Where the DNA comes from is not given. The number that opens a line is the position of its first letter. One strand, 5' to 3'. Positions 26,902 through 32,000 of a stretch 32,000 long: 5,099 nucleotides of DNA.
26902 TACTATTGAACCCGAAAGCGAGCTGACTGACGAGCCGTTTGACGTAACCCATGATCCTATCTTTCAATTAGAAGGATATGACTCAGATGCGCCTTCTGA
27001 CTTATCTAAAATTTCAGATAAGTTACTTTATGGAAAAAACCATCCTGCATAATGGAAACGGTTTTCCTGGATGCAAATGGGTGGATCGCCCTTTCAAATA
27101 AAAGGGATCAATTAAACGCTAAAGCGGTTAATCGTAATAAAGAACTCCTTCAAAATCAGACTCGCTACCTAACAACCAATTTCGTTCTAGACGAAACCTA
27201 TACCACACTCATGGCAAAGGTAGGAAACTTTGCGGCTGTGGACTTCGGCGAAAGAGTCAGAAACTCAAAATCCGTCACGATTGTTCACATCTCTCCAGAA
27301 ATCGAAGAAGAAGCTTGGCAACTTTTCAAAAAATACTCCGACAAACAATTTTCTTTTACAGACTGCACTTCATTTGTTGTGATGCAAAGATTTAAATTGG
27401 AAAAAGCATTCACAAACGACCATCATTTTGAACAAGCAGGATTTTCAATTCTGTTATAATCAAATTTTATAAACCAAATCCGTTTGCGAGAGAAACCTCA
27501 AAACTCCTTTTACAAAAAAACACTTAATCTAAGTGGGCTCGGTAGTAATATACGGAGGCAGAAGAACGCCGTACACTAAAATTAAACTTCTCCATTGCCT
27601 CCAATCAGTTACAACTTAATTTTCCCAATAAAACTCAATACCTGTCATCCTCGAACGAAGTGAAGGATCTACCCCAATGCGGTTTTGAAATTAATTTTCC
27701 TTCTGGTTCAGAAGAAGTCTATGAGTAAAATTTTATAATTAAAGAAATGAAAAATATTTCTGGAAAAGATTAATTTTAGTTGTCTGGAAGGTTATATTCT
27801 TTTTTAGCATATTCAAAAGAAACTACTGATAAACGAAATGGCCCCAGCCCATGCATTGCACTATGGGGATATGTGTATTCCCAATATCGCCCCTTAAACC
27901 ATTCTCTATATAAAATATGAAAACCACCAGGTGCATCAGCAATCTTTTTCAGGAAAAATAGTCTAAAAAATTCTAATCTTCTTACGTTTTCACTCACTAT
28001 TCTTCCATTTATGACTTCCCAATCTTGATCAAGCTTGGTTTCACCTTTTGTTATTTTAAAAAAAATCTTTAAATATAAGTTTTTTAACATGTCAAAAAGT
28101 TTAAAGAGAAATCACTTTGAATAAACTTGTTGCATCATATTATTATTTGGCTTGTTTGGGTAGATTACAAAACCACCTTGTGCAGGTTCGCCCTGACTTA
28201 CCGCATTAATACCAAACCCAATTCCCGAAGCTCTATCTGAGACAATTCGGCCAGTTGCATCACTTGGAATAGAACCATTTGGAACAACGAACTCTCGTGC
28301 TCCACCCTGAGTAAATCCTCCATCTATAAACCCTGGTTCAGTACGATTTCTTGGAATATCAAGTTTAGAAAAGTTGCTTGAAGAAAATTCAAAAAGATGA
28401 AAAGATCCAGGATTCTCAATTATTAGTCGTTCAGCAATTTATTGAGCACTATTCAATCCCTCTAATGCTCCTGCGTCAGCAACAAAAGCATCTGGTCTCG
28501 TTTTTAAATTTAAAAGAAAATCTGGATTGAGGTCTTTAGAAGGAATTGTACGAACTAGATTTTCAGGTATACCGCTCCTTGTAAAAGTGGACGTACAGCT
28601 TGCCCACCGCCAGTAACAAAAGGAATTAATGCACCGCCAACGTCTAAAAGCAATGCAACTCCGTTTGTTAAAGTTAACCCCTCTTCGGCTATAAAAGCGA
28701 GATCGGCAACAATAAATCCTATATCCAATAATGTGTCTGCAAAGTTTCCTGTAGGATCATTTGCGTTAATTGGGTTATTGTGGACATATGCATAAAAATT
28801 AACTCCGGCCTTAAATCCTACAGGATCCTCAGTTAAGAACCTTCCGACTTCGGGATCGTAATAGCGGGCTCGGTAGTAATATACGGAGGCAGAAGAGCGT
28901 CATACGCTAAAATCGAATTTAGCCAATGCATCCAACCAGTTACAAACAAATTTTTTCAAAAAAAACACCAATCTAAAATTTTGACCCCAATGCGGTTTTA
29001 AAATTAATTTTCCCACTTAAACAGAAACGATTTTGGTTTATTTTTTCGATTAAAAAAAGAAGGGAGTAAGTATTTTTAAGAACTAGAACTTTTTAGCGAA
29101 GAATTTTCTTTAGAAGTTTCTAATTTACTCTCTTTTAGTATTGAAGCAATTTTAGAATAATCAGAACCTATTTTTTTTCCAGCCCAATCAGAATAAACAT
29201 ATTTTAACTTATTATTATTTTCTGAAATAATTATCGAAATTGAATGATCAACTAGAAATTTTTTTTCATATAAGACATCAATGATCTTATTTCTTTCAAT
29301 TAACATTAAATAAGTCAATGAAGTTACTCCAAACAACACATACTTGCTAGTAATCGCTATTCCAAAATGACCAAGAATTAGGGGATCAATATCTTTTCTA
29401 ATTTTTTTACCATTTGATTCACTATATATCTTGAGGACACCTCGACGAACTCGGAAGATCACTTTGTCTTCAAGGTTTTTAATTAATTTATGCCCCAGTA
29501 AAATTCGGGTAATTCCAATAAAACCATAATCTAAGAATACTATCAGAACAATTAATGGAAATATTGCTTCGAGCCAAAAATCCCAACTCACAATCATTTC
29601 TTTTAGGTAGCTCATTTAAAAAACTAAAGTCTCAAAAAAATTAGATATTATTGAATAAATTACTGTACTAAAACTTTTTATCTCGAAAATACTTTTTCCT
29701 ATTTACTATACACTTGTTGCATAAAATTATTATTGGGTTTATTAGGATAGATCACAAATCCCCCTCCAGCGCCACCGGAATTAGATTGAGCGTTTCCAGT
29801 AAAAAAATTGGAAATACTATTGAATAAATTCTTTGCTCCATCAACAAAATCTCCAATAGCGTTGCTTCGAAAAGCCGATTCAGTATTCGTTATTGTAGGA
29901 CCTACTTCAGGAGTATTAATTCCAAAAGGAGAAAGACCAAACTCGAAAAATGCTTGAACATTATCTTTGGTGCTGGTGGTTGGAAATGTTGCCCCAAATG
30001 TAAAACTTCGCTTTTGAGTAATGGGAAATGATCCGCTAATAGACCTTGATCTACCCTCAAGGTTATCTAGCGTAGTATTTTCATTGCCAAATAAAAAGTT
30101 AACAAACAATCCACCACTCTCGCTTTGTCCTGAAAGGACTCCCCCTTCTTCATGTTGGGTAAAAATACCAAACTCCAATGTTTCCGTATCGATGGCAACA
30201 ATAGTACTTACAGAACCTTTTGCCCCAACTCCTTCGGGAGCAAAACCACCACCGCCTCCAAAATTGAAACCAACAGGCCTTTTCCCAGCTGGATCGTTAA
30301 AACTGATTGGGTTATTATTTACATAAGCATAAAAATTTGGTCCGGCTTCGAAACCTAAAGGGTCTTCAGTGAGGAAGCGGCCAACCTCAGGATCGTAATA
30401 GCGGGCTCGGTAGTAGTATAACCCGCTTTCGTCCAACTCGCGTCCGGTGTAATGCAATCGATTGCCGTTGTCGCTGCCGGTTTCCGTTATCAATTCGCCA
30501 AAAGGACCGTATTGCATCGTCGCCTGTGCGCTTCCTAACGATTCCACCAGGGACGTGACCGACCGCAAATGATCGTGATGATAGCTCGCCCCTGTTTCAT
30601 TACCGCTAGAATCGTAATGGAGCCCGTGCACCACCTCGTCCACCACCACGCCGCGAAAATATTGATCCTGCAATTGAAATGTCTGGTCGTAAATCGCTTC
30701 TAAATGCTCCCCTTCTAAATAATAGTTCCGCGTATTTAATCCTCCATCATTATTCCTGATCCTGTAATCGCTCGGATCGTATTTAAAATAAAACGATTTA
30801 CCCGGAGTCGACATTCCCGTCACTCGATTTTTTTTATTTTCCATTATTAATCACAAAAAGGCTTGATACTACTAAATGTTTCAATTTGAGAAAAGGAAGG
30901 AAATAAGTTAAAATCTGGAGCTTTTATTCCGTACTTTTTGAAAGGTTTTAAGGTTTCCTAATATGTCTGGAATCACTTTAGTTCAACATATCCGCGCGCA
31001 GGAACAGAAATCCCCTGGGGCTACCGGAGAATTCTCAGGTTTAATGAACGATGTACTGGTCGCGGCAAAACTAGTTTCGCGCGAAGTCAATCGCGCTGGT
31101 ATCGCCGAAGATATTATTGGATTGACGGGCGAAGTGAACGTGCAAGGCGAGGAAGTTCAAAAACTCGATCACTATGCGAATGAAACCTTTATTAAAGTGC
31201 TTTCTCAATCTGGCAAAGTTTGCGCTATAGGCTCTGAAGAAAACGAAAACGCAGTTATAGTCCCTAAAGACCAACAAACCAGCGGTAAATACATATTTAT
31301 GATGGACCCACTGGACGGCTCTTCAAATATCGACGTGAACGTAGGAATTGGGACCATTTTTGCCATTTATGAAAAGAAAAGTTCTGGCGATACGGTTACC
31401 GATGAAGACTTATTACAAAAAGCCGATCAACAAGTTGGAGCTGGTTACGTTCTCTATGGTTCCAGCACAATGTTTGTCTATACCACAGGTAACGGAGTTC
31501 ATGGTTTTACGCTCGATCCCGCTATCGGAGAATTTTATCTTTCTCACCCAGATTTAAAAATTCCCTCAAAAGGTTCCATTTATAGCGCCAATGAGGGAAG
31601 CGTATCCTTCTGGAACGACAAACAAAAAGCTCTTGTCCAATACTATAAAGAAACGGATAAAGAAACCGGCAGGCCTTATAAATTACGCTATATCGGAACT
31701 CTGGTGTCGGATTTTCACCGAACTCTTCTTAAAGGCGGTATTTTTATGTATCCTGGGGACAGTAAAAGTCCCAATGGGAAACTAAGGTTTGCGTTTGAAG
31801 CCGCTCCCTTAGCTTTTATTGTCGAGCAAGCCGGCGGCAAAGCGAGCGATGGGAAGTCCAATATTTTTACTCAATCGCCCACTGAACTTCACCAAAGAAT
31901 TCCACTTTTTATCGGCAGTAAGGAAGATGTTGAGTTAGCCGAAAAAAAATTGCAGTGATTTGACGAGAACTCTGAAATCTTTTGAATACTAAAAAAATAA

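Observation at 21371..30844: Rhs-anchored array of seven toxin/antidote modules in which type II TA operons occupy orphan-toxin slots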

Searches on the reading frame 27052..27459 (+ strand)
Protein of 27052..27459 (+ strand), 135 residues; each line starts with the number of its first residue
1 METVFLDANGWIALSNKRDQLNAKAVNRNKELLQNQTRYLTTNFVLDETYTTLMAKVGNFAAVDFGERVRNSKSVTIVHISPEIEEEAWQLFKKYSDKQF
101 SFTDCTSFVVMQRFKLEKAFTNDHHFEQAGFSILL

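Call 6: search_protein_families(library=pfam, max_evalue=0.01, proteins=[window:27052-27459:+])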
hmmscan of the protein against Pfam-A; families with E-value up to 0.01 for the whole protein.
window:27052-27459:+ (135 aa): 1 family
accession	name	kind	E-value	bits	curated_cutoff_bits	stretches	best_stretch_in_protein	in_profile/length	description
PF01850.27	PIN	-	4e-11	44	23.6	1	4-131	1-119/120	PIN domain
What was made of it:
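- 26807..27459 (+): vapBC-2: an 81-aa antitoxin candidate (26807-27052) and a 135-aa PIN toxin (27052-27459) that overlap in ATGA. The 3' end faces the stub. PF01850, E 4e-11 (call 6).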

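Call 32: search_protein_families(library=ncbifam, max_evalue=0.01, proteins=[window:27052-27459:+])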
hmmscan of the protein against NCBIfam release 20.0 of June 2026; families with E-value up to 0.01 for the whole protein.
window:27052-27459:+ (135 aa): 0 families

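Call 40: search_protein_families(library=padloc, max_evalue=0.001, proteins=[window:27052-27459:+])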
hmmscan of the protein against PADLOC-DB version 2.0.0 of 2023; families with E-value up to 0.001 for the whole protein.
window:27052-27459:+ (135 aa): 0 families

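Call 46: find_homologous_proteins(query=window:27052-27459:+, max_evalue=1e-10)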
Query window:27052-27459:+ (135 aa): 624 proteins with E <= 1e-10 among 637 candidates; the best 120 are listed.
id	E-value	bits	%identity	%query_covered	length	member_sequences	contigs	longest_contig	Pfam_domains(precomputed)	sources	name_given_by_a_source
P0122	1.7e-83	294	100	100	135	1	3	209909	PF01850.28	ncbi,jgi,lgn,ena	-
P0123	9.3e-60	218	72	100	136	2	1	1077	PF01850.28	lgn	-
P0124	5.3e-58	212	67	100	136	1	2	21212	PF01850.28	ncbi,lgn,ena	ncbi:MAG: PIN domain-containing protein [candidate division KSB1 bacterium]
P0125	1.1e-57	211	70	100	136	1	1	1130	PF01850.28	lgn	-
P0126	1.8e-57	210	67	100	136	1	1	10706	PF01850.28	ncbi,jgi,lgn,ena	-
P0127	3.0e-57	210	68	100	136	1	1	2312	PF01850.28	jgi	jgi:predicted nucleic acid-binding protein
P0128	6.8e-57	209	70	100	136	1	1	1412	PF01850.28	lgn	-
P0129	9.2e-57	208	70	98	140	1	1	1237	PF01850.28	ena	-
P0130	1.1e-56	208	67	100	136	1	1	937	PF01850.28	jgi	-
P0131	1.3e-56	208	68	100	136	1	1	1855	PF01850.28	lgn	-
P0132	1.4e-56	208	70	100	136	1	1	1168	PF01850.28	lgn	-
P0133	2.0e-56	207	64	100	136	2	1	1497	PF01850.28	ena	-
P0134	2.7e-56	207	66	100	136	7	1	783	PF01850.28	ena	-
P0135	3.1e-56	206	67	100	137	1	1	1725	PF01850.28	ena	-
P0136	3.2e-56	206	67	100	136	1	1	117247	PF01850.28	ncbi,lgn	ncbi:MAG: type II toxin-antitoxin system VapC family toxin [bacterium]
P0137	3.8e-56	206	68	100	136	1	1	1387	PF01850.28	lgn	-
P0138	4.5e-56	206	66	100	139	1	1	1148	PF01850.28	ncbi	-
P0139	5.5e-56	206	65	100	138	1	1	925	PF01850.28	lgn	-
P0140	7.0e-56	205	68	100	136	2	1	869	PF01850.28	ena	-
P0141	8.1e-56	205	67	100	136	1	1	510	PF01850.28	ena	-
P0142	8.2e-56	205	68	100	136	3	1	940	PF01850.28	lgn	-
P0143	1.6e-55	204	67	100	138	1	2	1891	PF01850.28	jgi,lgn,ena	jgi:hypothetical protein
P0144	1.7e-55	204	67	100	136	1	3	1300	PF01850.28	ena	-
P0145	1.9e-55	204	67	100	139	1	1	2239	PF01850.28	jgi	jgi:predicted nucleic acid-binding protein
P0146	2.1e-55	204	68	100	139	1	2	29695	PF01850.28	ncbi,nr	ncbi:PIN domain-containing protein [candidate division KSB1 bacterium]|nr:PIN domain-containing prot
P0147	2.3e-55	204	67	100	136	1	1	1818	PF01850.28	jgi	jgi:predicted nucleic acid-binding protein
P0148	3.8e-55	203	65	100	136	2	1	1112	PF01850.28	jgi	-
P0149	4.1e-55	203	67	100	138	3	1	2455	PF01850.28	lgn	-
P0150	4.4e-55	203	67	100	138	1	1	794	PF01850.28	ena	-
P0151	4.6e-55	203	67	100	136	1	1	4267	PF01850.28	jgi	jgi:predicted nucleic acid-binding protein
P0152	6.7e-55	202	68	97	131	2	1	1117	PF01850.28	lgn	-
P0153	7.4e-55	202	67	100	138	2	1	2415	PF01850.28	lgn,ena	-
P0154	9.1e-55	202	66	100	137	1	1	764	PF01850.28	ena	-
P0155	1.3e-54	201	66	100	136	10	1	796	PF01850.28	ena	-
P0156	1.5e-54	201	67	100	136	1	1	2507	PF01850.28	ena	-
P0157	1.7e-54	201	68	100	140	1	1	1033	PF01850.28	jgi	jgi:uncharacterized protein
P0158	1.7e-54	201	67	100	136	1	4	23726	PF01850.28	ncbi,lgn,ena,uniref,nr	ncbi:MAG: hypothetical protein A3F84_22350 [Candidatus Handelsmanbacteria bacterium RIFCSPLOWO2_12_F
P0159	1.8e-54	201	66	100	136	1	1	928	PF01850.28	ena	-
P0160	1.9e-54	201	65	96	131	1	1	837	PF01850.28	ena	-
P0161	2.1e-54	201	66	100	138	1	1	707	PF01850.28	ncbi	-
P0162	2.3e-54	200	64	100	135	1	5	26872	PF01850.28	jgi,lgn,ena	-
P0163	2.3e-54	200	67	100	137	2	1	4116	PF01850.28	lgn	-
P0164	2.4e-54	200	63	100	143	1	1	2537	PF01850.28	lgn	-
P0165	2.7e-54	200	66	100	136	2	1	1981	PF01850.28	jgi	jgi:predicted nucleic acid-binding protein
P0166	3.1e-54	200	67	100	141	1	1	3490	PF01850.28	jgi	jgi:predicted nucleic acid-binding protein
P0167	3.9e-54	200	65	100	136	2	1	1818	PF01850.28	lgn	-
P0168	6.0e-54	199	67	100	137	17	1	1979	PF01850.28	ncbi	-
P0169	6.9e-54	199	66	100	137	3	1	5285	PF01850.28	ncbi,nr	ncbi:MAG: PIN domain-containing protein [Deltaproteobacteria bacterium]|nr:PIN domain-containing pro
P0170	6.9e-54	199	67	100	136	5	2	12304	PF01850.28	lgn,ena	-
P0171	7.7e-54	199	66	100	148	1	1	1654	PF01850.28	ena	-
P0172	7.8e-54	199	65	100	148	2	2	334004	PF01850.28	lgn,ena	-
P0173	8.0e-54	199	67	100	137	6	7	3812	PF01850.28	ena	-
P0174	9.0e-54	199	66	100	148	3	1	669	PF01850.28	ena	-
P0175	9.0e-54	199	66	100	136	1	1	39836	PF01850.28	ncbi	-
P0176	9.7e-54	198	64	100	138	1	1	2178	PF01850.28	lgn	-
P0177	1.1e-53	198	64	100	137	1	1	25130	PF01850.28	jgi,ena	-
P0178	1.1e-53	198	65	100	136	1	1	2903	PF01850.28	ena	-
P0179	1.1e-53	198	64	100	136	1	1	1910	PF01850.28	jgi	jgi:predicted nucleic acid-binding protein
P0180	1.3e-53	198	66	100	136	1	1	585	PF01850.28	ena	-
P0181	1.8e-53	198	63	100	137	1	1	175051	PF01850.28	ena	-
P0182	2.2e-53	197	66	100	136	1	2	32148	PF01850.28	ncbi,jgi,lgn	-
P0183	2.4e-53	197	65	100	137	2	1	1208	PF01850.28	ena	-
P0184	2.5e-53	197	66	100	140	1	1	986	PF01850.28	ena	-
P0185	3.3e-53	197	65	100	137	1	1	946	PF01850.28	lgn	-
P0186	3.4e-53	197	65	100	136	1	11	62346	PF01850.28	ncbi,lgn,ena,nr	ncbi:type II toxin-antitoxin system VapC family toxin [candidate division KSB1 bacterium]|nr:type II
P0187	5.1e-53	196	65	100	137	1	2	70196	PF01850.28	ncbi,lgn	-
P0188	5.6e-53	196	67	100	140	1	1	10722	PF01850.28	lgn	-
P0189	6.6e-53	196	65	100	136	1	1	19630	PF01850.28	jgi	jgi:predicted nucleic acid-binding protein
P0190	6.6e-53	196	67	98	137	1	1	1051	PF01850.28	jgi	jgi:uncharacterized protein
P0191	6.8e-53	196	65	99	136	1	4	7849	PF01850.28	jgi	jgi:predicted nucleic acid-binding protein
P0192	7.2e-53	196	64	100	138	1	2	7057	PF01850.28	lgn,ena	-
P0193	7.2e-53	196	64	100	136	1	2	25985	PF01850.28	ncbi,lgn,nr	ncbi:MAG: PIN domain-containing protein [Chloroflexi bacterium]|nr:PIN domain-containing protein [Ch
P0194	7.3e-53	196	66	100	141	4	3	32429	PF01850.28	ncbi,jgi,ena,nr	ncbi:PIN domain-containing protein [Candidatus Poribacteria bacterium]|nr:PIN domain-containing prot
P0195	8.0e-53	195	65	100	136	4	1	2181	PF01850.28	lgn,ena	-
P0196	8.1e-53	195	67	100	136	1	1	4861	PF01850.28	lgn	-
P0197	8.5e-53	195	64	100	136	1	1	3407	PF01850.28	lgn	-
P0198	9.0e-53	195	64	100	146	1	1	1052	PF01850.28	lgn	-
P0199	9.1e-53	195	64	100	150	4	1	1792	PF01850.28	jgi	-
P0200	9.5e-53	195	64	100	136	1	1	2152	PF01850.28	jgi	jgi:predicted nucleic acid-binding protein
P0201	1.2e-52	195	67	98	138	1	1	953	PF01850.28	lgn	-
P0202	1.2e-52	195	66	100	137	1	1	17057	PF01850.28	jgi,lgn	jgi:hypothetical protein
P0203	1.3e-52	195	66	100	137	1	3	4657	PF01850.28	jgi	jgi:hypothetical protein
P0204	1.4e-52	195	66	96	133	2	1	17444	PF01850.28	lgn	-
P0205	1.5e-52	195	65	100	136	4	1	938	PF01850.28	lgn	-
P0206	1.5e-52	195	64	98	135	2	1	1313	PF01850.28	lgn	-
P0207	1.7e-52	194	64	100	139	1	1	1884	PF01850.28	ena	-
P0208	2.1e-52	194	67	96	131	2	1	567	PF01850.28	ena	-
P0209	2.1e-52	194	64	100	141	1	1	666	PF01850.28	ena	-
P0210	2.2e-52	194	67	96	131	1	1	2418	PF01850.28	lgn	-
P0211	2.5e-52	194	65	100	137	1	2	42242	PF01850.28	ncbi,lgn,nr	ncbi:PIN domain-containing protein [candidate division KSB1 bacterium]|nr:PIN domain-containing prot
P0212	3.6e-52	193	64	100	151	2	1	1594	PF01850.28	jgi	jgi:predicted nucleic acid-binding protein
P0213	3.9e-52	193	64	98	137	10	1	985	PF01850.28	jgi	-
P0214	4.3e-52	193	65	99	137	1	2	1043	PF01850.28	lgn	-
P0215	4.9e-52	193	66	97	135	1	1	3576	PF01850.28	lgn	-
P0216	1.1e-51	192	62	100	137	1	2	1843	PF01850.28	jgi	jgi:predicted nucleic acid-binding protein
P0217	1.2e-51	192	65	100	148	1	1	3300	PF01850.28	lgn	-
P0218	1.3e-51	192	64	100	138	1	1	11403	PF01850.28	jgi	jgi:predicted nucleic acid-binding protein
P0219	1.7e-51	191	64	100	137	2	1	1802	PF01850.28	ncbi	-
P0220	2.6e-51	191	63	100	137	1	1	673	PF01850.28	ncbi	-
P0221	3.0e-51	190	64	100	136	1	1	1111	PF01850.28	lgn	-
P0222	3.5e-51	190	64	100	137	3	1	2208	PF01850.28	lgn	-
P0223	4.7e-51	190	61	100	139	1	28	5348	PF01850.28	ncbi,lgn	-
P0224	5.4e-51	190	62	100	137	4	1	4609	PF01850.28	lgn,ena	-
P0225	7.2e-51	189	67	100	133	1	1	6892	PF01850.28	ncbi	ncbi:MAG: type II toxin-antitoxin system VapC family toxin [bacterium]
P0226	8.0e-51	189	63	100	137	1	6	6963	PF01850.28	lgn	-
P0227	2.1e-50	188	61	100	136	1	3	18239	PF01850.28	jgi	jgi:predicted nucleic acid-binding protein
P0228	2.4e-50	187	61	100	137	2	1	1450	PF01850.28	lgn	-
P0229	3.0e-50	187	62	99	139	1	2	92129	PF01850.28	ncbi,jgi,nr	ncbi:MAG: PIN domain-containing protein [Candidatus Omnitrophota bacterium]|jgi:predicted nucleic ac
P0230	4.5e-50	187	59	100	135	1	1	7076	PF01850.28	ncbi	-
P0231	6.1e-50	186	60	100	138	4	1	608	PF01850.28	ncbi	-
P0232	8.4e-50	186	64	100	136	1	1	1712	PF01850.28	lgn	-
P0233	8.9e-50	186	62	100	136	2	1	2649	PF01850.28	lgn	-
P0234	9.2e-50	186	59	100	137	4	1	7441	PF01850.28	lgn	-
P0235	9.3e-50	186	66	92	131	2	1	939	PF01850.28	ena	-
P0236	1.6e-49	185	59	100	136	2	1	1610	PF01850.28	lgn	-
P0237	2.9e-49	184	59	100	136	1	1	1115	PF01850.28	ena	-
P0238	3.2e-49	184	60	100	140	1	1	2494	PF01850.28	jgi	-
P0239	5.0e-49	183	60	100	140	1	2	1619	PF01850.28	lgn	-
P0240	6.7e-49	183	61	100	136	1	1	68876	PF01850.28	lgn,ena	-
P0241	6.9e-49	183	61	100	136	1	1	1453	PF01850.28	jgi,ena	-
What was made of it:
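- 26807..27459 (+): Belongs to a widespread VapC family, 60-72% identical across many phyla (call 46).
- VapC-2 belongs to a promiscuous, widely transferred family (call 46).
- Tried and rejected: They gave no information on array context and I did not follow them (call 46).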

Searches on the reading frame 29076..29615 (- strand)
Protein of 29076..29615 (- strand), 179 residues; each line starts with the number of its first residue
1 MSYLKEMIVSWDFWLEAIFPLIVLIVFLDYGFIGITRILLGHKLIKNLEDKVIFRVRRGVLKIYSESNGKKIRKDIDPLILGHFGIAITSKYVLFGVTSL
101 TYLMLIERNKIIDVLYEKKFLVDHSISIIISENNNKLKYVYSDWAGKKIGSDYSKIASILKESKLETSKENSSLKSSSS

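Call 6: search_protein_families(library=pfam, max_evalue=0.01, proteins=[window:29076-29615:-])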
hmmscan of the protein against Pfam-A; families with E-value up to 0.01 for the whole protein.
window:29076-29615:- (179 aa): 0 families

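Call 32: search_protein_families(library=ncbifam, max_evalue=0.01, proteins=[window:29076-29615:-])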
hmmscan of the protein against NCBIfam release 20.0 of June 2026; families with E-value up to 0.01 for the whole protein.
window:29076-29615:- (179 aa): 0 families

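Call 40: search_protein_families(library=padloc, max_evalue=0.001, proteins=[window:29076-29615:-])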
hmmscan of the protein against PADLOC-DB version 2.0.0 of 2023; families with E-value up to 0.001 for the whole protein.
window:29076-29615:- (179 aa): 0 families
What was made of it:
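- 29076..29615 (-): Putative membrane immunity protein for CT1 (179 aa). No family hit (calls 6, 32, 40).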

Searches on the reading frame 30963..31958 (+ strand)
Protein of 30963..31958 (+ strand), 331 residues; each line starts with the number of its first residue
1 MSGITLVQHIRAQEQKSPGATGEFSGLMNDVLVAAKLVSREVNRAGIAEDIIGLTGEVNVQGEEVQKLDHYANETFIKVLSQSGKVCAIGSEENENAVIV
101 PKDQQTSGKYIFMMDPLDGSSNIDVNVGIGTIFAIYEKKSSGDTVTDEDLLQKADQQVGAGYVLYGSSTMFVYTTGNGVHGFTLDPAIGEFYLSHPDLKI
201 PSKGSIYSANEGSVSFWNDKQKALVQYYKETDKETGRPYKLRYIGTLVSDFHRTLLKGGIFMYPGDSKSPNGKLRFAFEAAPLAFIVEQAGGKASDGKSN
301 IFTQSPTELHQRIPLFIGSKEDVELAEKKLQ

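Call 6: search_protein_families(library=pfam, max_evalue=0.01, proteins=[window:30963-31958:+])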
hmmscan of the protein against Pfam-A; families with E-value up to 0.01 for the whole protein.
window:30963-31958:+ (331 aa): 3 families
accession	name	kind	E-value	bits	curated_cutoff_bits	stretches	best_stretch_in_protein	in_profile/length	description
PF00316.25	FBPase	-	2e-65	220.4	34.8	1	5-196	2-191/191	Fructose-1-6-bisphosphatase, N-terminal domain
PF18913.5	FBPase_C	-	1.3e-46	158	27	1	200-328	1-124/127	Fructose-1-6-bisphosphatase, C-terminal domain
PF00459.30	Inositol_P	-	0.00083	19.4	27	1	57-122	31-97/271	Inositol monophosphatase family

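Call 9: find_encoding_contigs(protein=window:30963-31958:+, flank=10000, max_places=10)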
Protein window:30963-31958:+ (331 aa): 6 contigs read that carry it; 2 places shown.
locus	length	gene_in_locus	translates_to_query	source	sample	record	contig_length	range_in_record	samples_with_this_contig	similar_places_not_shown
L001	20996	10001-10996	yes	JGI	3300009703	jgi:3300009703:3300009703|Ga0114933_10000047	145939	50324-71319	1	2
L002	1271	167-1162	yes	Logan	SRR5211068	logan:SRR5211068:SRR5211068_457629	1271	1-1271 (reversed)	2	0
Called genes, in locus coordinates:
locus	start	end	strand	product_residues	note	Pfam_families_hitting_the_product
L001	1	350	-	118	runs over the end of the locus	-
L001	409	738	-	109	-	PF01381:HTH_3 (weak)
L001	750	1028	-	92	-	PF05015:HigB-like_toxin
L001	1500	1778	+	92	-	PF05015:HigB-like_toxin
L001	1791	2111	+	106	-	PF01381:HTH_3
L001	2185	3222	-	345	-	PF05593:RHS_repeat (faint), PF25023:TEN_YD-shell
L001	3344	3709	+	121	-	-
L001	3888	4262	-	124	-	-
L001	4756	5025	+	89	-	-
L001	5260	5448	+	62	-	PF13470:PIN_3 (weak)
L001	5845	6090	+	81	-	-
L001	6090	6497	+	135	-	PF01850:PIN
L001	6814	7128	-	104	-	PF15590:Imm27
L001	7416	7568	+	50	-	-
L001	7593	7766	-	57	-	-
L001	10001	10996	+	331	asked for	PF00316:FBPase, PF18913:FBPase_C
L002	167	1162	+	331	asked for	PF00316:FBPase, PF18913:FBPase_C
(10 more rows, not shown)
